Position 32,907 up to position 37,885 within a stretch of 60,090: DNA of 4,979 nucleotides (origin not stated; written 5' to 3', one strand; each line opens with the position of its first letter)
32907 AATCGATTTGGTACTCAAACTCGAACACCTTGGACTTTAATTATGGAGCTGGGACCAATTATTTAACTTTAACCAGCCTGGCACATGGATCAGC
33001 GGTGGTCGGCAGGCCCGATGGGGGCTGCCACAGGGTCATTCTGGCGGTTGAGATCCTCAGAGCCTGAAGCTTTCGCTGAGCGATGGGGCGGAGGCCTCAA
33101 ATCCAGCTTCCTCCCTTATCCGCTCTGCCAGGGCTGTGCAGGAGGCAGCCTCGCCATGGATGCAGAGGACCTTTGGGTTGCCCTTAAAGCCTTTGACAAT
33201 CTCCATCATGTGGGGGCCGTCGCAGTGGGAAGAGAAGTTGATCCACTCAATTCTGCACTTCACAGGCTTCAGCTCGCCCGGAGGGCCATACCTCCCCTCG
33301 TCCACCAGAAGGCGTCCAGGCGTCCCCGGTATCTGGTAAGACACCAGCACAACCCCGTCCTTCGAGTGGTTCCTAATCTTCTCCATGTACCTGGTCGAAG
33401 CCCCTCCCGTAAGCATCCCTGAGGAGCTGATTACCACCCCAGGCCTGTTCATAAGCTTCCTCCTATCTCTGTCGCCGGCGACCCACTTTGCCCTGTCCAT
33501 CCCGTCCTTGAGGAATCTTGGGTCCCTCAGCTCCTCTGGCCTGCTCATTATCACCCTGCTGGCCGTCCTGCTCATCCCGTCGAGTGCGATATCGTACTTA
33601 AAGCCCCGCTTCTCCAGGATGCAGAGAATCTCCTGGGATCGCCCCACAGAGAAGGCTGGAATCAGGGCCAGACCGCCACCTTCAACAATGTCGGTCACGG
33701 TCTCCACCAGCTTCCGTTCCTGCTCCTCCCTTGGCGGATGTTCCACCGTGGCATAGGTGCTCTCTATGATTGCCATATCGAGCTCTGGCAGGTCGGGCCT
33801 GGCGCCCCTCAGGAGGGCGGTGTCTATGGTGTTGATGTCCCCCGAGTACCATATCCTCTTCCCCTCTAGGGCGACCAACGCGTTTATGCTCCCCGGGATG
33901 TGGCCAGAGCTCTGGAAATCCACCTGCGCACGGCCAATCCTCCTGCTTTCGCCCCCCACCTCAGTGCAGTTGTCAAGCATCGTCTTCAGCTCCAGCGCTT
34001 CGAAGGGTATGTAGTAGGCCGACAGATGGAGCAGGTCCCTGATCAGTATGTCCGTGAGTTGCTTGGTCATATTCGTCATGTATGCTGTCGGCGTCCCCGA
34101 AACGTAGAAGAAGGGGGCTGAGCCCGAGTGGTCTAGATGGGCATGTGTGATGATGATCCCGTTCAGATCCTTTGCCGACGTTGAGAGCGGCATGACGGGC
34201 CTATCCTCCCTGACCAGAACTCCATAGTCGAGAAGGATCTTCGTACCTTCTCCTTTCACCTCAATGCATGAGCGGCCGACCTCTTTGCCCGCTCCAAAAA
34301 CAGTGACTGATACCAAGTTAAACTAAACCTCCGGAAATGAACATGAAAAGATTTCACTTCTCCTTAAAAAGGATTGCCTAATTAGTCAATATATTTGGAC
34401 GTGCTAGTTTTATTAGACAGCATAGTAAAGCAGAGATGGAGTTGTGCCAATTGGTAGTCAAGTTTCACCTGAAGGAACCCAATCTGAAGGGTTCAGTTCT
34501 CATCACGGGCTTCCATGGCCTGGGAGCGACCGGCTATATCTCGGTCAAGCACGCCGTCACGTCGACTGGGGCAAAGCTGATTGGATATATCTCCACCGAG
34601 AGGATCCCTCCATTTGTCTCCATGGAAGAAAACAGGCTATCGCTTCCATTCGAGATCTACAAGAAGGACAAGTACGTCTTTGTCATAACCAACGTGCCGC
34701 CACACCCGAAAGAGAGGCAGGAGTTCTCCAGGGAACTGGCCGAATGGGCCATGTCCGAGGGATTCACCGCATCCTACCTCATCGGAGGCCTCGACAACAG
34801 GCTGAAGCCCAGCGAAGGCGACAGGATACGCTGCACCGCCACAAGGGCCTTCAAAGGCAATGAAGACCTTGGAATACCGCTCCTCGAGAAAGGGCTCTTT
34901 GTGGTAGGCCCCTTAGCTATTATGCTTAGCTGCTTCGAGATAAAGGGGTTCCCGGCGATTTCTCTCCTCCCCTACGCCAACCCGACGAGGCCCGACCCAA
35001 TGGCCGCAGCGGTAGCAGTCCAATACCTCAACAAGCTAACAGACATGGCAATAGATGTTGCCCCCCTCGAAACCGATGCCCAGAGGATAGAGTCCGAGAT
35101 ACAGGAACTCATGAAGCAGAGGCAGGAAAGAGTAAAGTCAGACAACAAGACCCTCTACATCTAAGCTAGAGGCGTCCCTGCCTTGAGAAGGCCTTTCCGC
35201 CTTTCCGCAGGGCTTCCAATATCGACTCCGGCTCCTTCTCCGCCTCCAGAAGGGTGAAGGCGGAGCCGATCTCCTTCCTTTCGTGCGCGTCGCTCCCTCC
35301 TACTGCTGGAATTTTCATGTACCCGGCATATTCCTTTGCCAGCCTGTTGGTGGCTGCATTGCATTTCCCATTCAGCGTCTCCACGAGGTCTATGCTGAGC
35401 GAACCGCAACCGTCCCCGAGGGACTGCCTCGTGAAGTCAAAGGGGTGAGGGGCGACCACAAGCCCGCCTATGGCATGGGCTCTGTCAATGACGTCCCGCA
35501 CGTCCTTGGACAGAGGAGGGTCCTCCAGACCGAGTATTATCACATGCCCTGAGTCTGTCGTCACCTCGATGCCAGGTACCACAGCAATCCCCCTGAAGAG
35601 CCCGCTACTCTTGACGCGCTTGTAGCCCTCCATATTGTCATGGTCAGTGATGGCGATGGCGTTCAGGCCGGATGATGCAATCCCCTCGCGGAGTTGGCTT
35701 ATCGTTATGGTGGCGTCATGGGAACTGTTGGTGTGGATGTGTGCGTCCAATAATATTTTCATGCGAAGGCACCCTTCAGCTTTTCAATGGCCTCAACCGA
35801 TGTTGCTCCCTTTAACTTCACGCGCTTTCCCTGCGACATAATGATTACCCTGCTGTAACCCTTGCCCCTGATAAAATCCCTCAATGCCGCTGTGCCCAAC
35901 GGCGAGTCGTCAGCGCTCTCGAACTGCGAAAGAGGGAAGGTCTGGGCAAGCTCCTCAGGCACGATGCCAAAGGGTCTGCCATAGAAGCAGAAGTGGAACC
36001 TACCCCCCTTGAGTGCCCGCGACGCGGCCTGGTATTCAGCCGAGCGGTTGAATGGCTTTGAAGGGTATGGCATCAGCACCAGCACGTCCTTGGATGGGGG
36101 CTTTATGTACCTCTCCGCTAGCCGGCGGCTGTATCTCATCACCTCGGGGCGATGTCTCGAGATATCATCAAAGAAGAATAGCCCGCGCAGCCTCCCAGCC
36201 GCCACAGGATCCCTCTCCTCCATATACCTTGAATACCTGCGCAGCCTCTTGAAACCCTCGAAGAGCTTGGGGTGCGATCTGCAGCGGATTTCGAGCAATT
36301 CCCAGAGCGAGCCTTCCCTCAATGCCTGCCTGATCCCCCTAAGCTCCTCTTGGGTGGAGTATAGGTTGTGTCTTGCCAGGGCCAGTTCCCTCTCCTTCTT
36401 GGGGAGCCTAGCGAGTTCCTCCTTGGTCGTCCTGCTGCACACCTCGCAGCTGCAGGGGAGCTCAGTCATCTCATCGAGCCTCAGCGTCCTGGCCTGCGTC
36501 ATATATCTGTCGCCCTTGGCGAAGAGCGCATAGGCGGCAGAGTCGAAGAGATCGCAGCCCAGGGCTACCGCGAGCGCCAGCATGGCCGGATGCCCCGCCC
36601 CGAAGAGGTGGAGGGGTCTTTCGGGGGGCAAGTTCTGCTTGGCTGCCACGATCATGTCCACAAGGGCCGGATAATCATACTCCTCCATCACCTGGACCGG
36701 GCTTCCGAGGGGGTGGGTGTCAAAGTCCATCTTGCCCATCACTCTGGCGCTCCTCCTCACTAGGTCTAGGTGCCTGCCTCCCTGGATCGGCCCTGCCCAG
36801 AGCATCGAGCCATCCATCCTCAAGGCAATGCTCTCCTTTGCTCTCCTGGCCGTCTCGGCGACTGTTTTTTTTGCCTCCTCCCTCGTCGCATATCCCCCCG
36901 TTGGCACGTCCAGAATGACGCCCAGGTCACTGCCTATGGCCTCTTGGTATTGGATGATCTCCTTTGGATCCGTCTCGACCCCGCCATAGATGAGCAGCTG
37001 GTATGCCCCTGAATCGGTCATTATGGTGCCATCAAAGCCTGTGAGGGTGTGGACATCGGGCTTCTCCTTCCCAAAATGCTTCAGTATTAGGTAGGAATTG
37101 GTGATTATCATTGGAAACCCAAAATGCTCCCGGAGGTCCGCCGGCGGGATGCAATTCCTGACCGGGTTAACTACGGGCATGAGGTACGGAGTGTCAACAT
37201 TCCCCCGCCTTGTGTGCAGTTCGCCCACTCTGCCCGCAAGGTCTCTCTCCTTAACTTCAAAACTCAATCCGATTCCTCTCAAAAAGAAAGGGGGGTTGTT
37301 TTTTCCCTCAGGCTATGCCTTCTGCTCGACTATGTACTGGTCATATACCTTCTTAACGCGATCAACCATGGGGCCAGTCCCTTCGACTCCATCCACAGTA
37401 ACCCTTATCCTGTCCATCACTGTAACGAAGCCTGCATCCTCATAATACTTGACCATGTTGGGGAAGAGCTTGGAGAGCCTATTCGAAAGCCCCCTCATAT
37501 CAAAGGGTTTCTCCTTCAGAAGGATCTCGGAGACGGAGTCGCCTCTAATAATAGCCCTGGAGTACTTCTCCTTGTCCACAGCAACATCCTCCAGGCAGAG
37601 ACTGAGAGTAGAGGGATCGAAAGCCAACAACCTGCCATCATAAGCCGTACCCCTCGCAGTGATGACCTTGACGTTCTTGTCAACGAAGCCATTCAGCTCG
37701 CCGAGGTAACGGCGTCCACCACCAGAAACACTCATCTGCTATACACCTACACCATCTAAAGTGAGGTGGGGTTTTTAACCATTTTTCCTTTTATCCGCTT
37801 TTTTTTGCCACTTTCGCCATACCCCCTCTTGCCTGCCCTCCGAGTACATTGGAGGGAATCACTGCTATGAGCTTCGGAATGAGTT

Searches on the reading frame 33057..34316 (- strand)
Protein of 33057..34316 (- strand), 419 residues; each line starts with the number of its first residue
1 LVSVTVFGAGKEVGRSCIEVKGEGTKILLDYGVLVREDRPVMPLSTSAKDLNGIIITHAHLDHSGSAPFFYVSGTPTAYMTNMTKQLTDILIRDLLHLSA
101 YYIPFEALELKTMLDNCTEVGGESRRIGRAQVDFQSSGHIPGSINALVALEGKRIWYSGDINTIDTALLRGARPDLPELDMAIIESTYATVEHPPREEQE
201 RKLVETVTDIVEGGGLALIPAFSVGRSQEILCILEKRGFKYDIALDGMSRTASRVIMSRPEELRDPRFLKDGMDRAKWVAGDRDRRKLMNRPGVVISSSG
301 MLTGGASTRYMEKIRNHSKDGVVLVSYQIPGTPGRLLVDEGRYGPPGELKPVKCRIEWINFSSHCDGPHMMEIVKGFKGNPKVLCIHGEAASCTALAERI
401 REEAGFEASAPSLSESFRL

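Call 89: search_protein_families(library=pfam, proteins=[window:33057-34316:-], max_evalue=0.001)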
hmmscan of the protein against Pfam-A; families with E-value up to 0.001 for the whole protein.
window:33057-34316:- (419 aa): 4 families
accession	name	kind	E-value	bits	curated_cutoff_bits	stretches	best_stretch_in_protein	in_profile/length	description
PF07521.17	RMMBL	-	4.8e-15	55.7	21.6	1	351-411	3-63/63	Zn-dependent metallo-hydrolase RNA specificity domain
PF10996.14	Beta-Casp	-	6.1e-14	53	27.7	1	228-336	2-119/120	Beta-Casp domain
PF00753.33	Lactamase_B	-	5.6e-08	33.4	22.7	1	14-70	5-63/196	Metallo-beta-lactamase superfamily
PF12706.13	Lactamase_B_2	-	7.7e-07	29.4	27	1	26-192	2-170/200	Beta-lactamase superfamily domain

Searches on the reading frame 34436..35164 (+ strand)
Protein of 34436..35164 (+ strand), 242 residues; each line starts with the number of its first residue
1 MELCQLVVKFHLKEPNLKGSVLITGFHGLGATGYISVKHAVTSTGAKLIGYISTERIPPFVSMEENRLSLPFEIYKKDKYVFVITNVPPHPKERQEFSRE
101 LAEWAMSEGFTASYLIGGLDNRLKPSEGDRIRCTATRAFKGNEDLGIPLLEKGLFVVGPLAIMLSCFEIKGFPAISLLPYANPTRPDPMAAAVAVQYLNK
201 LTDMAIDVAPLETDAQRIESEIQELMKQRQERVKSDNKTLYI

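Call 89: search_protein_families(library=pfam, proteins=[window:34436-35164:+], max_evalue=0.001)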
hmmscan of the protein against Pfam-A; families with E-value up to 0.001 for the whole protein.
window:34436-35164:+ (242 aa): 1 family
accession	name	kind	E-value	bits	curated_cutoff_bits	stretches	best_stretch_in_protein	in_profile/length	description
PF09754.15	PAC2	-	2e-38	132.8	25.8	1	22-226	1-215/215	PAC2 family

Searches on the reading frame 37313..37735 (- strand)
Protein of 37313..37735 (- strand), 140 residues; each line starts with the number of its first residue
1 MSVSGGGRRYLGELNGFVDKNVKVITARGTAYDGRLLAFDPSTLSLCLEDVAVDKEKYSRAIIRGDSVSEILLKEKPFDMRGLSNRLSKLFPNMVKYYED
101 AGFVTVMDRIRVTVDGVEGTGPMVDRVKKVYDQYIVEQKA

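Call 18: search_protein_families(library=pfam, proteins=[window:37313-37735:-], max_evalue=1)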
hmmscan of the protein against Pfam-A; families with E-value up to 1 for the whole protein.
window:37313-37735:- (140 aa): 6 families
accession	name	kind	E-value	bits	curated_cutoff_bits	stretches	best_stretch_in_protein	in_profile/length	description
PF14894.11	Lsm_C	-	1.9e-21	76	27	1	85-139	9-63/63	Lsm C-terminal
PF01423.28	LSM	-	6.3e-06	26.2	23.4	1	14-69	3-62/66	LSM domain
PF06372.18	Gemin6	-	4.1e-05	24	23.9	1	13-71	11-68/88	Gemin6 Sm-like domain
PF11095.14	Gemin7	-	0.0078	16.6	25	1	9-70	12-73/76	Gem-associated protein 7 (Gemin7)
PF21166.2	LSM12_LSM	-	0.029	14.5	29.5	1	22-51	10-39/60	LSM12, LSM domain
PF12701.13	LSM14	-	0.038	14.5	30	1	17-52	2-37/75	Scd6-like Sm domain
